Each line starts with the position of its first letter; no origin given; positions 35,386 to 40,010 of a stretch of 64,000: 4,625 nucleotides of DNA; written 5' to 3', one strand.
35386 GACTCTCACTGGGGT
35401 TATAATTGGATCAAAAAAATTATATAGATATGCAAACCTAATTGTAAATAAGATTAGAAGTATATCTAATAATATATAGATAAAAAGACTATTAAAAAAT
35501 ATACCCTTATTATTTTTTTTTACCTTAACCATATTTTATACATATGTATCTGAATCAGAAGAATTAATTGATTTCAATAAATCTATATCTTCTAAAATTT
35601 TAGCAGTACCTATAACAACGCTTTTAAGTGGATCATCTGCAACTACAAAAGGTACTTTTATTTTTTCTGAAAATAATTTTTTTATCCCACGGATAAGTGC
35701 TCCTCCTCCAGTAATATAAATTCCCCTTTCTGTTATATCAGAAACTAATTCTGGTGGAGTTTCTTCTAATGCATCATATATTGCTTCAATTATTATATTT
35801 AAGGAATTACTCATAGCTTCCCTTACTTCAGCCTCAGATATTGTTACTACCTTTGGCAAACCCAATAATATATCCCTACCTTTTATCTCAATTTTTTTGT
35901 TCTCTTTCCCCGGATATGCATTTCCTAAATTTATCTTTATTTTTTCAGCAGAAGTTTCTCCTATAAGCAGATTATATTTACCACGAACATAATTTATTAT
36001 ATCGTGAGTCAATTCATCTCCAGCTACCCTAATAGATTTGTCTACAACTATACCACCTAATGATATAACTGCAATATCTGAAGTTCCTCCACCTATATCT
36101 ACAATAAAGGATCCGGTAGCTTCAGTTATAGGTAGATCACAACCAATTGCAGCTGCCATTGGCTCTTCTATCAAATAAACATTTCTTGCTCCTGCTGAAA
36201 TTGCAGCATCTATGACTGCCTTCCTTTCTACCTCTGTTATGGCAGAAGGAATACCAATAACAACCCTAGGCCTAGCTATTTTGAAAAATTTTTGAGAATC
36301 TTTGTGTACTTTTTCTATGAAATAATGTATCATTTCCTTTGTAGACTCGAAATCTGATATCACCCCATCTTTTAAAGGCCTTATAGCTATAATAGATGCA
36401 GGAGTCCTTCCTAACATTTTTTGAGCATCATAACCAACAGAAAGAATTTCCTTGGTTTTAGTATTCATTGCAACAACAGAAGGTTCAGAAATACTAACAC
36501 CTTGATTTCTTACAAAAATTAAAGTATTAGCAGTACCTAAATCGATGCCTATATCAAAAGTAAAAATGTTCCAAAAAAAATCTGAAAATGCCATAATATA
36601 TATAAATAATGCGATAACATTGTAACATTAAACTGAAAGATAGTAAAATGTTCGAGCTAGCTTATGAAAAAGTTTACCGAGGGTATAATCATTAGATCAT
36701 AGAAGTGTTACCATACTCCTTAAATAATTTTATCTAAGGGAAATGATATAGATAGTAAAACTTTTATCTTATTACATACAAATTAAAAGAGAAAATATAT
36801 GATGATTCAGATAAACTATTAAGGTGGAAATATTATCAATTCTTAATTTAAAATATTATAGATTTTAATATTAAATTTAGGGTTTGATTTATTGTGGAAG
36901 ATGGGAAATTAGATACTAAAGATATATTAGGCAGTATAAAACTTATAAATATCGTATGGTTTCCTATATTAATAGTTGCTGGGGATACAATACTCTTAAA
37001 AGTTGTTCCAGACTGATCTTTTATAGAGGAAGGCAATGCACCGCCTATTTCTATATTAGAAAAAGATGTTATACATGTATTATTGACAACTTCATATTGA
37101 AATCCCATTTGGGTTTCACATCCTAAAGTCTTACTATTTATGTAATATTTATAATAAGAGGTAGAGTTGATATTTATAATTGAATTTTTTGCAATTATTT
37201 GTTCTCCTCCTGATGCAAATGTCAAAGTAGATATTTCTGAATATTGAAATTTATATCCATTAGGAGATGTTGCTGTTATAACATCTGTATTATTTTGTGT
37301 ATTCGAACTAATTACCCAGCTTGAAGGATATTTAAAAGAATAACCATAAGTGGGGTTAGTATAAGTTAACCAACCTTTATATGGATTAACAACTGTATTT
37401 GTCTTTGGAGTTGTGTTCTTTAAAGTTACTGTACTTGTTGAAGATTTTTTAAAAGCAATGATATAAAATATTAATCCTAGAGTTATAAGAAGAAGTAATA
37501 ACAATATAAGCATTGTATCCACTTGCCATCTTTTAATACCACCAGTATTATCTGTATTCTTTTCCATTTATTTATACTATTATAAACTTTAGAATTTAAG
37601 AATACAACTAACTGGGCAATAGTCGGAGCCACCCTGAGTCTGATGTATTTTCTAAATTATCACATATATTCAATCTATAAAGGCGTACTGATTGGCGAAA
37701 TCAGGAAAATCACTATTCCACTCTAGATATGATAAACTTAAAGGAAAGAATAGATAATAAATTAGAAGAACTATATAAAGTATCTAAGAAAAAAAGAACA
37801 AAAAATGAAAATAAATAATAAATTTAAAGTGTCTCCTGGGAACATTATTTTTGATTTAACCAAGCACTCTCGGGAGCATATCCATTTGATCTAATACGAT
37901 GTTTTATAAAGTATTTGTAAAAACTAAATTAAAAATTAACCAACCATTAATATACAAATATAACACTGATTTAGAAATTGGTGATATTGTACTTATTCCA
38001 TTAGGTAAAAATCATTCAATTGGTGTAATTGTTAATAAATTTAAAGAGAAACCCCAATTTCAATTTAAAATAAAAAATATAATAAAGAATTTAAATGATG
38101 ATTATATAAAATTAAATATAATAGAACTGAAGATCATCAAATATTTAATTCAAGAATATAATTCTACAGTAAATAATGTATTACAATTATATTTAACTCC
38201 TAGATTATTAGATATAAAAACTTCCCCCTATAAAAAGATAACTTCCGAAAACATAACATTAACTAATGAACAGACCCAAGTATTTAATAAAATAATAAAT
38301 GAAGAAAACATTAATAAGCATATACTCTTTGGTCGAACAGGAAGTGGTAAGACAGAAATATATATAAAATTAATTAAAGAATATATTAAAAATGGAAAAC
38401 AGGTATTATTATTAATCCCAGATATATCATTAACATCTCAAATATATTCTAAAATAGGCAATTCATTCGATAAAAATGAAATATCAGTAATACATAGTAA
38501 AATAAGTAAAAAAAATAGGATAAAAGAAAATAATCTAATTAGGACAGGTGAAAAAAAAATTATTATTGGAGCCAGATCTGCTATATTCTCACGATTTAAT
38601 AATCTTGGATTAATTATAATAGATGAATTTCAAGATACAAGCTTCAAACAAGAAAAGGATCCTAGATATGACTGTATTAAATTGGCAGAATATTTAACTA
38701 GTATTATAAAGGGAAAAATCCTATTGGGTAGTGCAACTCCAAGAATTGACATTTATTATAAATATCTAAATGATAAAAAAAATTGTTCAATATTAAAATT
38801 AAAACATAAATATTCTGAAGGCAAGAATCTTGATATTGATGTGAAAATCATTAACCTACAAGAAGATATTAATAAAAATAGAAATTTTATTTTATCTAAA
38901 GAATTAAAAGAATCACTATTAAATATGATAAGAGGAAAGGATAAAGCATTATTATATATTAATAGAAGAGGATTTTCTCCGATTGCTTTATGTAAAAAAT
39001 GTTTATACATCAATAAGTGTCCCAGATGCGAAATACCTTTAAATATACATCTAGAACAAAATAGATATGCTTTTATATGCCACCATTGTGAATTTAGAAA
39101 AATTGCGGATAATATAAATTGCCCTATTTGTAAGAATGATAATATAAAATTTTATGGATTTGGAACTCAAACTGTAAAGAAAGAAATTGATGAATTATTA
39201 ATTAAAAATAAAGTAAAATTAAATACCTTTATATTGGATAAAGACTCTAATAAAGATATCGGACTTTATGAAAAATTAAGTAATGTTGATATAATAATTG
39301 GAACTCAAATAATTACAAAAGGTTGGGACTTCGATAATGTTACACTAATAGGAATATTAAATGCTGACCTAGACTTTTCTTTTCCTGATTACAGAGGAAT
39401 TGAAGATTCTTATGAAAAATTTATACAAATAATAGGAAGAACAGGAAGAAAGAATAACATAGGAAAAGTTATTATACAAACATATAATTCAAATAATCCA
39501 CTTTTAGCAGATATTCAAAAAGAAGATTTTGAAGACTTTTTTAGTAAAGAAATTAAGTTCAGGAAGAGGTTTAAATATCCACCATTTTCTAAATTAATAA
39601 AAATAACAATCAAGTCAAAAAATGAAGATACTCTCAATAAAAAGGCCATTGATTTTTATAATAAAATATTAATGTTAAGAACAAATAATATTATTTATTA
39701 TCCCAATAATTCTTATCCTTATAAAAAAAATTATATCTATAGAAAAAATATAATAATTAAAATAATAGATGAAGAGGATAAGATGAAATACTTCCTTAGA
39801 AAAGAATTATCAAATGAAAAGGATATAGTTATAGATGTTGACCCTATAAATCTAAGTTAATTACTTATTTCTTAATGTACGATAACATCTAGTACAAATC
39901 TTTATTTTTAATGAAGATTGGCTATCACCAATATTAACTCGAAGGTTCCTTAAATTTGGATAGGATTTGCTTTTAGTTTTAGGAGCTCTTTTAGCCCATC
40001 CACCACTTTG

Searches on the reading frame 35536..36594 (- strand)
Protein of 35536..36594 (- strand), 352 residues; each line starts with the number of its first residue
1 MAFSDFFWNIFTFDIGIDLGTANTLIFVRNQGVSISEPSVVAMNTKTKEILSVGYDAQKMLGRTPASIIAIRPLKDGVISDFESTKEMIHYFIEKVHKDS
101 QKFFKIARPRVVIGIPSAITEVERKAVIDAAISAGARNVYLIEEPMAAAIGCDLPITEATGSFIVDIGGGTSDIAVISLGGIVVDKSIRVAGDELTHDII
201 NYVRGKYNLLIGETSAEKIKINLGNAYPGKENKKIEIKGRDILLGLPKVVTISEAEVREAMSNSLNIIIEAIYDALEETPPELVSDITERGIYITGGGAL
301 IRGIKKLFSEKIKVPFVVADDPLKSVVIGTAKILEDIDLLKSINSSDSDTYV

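Call 3: search_protein_families(library=pfam, proteins=[window:35536-36594:-])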
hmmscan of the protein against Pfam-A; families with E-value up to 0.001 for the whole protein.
window:35536-36594:- (352 aa): 5 families
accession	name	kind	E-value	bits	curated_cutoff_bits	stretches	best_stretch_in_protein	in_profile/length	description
PF06723.19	MreB_Mbl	-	8.1e-138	459.2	27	1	14-341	3-326/327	MreB/Mbl protein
PF14450.12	FtsA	-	2.5e-12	47.7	31.8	1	164-318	2-109/127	Cell division protein FtsA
PF00012.26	HSP70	-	6.2e-11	41.7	20.6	1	85-183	110-209/599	Hsp70 protein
PF00022.25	Actin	-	7.1e-08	31.9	27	1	35-206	28-190/410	Actin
PF11104.14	PilM_2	-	2e-05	24.1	27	0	292-320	278-306/340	Type IV pilus assembly protein PilM;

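Call 4: search_protein_families(library=ncbifam, proteins=[window:35536-36594:-])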
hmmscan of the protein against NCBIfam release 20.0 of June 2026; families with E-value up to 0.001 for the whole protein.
window:35536-36594:- (352 aa): 18 families
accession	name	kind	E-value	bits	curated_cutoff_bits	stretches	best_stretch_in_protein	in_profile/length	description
NF010539.0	PRK13927.1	subfamily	8.6e-145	481.9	293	1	9-343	3-335/339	rod shape-determining protein MreB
TIGR00904.1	mreB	subfamily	6.2e-138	459.4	365.75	1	11-341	1-333/334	MreB/Mrl family cell shape determining protein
NF010540.1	PRK13929.1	exception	5.3e-122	407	515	1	13-342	5-332/334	rod-share determining protein MreBH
NF040964.1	MamK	subfamily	4.2e-21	75.3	400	1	15-313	3-294/335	MamK family actin-like protein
NF053558.1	BeeR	equivalog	7.2e-21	74.6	530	1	15-311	3-307/349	BeeR family actin-like protein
TIGR01174.1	ftsA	equivalog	2.6e-18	66.3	175.85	1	126-318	162-344/371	cell division protein FtsA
NF003520.0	PRK05183.1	subfamily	2.6e-14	52.6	620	1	97-331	139-376/621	Fe-S protein assembly chaperone HscA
NF011660.0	PRK15080.1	equivalog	7.1e-14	51.7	182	1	74-196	64-177/277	ethanolamine utilization protein EutJ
TIGR01991.1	HscA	equivalog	1.4e-13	50.2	708.55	1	93-331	115-356/600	Fe-S protein assembly chaperone HscA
NF008673.0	PRK11678.1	equivalog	3e-13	49.4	331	1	125-189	173-238/450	molecular chaperone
NF009947.0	PRK13411.1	equivalog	1.2e-12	46.7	1002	1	86-200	111-231/662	molecular chaperone DnaK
TIGR02529.1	EutJ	subfamily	4.3e-12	46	152.1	1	73-196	30-144/239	ethanolamine utilization protein EutJ family protein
NF002399.0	PRK01433.1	equivalog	2e-11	43.2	743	1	93-335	126-355/595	Fe-S protein assembly chaperone HscA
NF001413.0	PRK00290.1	equivalog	7.3e-11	41.1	648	1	87-205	112-234/625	molecular chaperone DnaK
NF009946.0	PRK13410.1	equivalog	9.6e-11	40.6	1019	1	85-186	112-213/669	molecular chaperone DnaK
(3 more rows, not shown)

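Call 16: find_homologous_proteins(query=window:35536-36594:-, max_evalue=1e-20)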
Query window:35536-36594:- (352 aa): 8000 proteins with E <= 1e-20 among 8000 candidates; the best 120 are listed.
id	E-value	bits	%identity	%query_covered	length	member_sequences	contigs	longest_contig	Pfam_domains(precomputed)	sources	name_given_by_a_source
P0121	6.9e-218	740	99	100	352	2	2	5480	PF00012.27,PF06723.20,PF14450.13,PF00022.26,PF11104.15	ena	-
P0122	2.8e-198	676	89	100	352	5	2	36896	PF00012.27,PF06723.20,PF14450.13,PF00022.26,PF11104.15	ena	-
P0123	7.0e-181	619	81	100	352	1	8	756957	PF00012.27,PF06723.20,PF14450.13,PF00022.26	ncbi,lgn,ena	-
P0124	7.5e-175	599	78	100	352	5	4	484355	PF00012.27,PF06723.20,PF14450.13,PF00022.26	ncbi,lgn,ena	-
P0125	1.7e-164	565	75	99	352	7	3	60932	PF00012.27,PF06723.20,PF14450.13,PF00022.26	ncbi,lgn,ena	-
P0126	4.8e-161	553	70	100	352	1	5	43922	PF00012.27,PF06723.20,PF14450.13,PF00022.26,PF11104.15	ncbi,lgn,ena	-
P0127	1.3e-160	552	70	100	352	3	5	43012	PF00012.27,PF06723.20,PF14450.13,PF00022.26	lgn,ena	-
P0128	3.7e-160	550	-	-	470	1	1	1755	PF00012.27,PF06723.20,PF14450.13,PF00022.26,PF11104.15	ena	-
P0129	2.3e-148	512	67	97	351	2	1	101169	PF00012.27,PF25216.1,PF06723.20,PF14450.13,PF00022.26,PF11104.15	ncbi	-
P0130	1.2e-146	506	67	97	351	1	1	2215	PF00012.27,PF06723.20,PF14450.13,PF00022.26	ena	-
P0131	4.5e-144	498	68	95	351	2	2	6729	PF00012.27,PF25216.1,PF06723.20,PF14450.13,PF00022.26,PF11104.15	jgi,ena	jgi:rod shape-determining protein MreB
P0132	1.9e-143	496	66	99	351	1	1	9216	PF00012.27,PF06723.20,PF14450.13,PF00022.26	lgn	-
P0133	1.5e-139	483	66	97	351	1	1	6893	PF00012.27,PF25216.1,PF06723.20,PF14450.13,PF00022.26,PF11104.15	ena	-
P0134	4.5e-139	481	64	99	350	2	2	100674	PF00012.27,PF06723.20,PF14450.13,PF00022.26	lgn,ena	-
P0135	2.4e-136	472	61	97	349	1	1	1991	PF00012.27,PF06723.20,PF14450.13,PF00022.26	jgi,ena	-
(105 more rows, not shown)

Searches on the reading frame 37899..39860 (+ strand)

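Call 14: search_protein_families(library=pfam, proteins=[window:37899-39860:+], max_evalue=0.01)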
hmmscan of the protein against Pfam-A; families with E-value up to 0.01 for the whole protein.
window:37899-39860:+ (653 aa): 12 families
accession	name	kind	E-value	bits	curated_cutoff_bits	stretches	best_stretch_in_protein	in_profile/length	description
PF00270.35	DEAD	-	3.4e-20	72.9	26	1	123-282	2-161/167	DEAD/DEAH box helicase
PF04851.21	ResIII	-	2.4e-14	54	22.5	1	119-282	2-163/164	Type III restriction enzyme, res subunit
PF00271.37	Helicase_C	-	1.4e-10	41.8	23.5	1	427-518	26-109/110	Helicase conserved C-terminal domain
PF17764.6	PriA_3primeBD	-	3.2e-08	33.7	22.7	1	5-99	2-95/96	3'DNA-binding domain (3'BD)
PF18074.6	PriA_C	-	6.2e-07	30.6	26.9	1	562-649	1-95/95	Primosomal protein N C-terminal domain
PF22590.2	Cas3-like_C_2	-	3.1e-05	24.7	27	0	458-519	59-105/106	CRISPR-associated nuclease/helicase Cas3, C-terminal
PF18319.7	Zn_ribbon_PriA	-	3.9e-05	24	26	1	374-401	1-26/27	PriA DNA helicase Cys-rich region (CRR) domain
PF13245.12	AAA_19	-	0.0001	22.9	25.1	1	141-249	14-104/134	AAA domain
PF01656.29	CbiA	-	0.00014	22.3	25.4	0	145-558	6-115/125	CobQ/CobB/MinD/ParA nucleotide binding domain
PF20720.3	nSTAND3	-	0.0025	18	27.2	0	137-275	15-149/155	Novel STAND NTPase 3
PF12340.13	DUF3638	-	0.0059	16.4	31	0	117-211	19-114/225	Protein of unknown function (DUF3638)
PF13604.12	AAA_30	-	0.0066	16.6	27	1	121-187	2-67/191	AAA domain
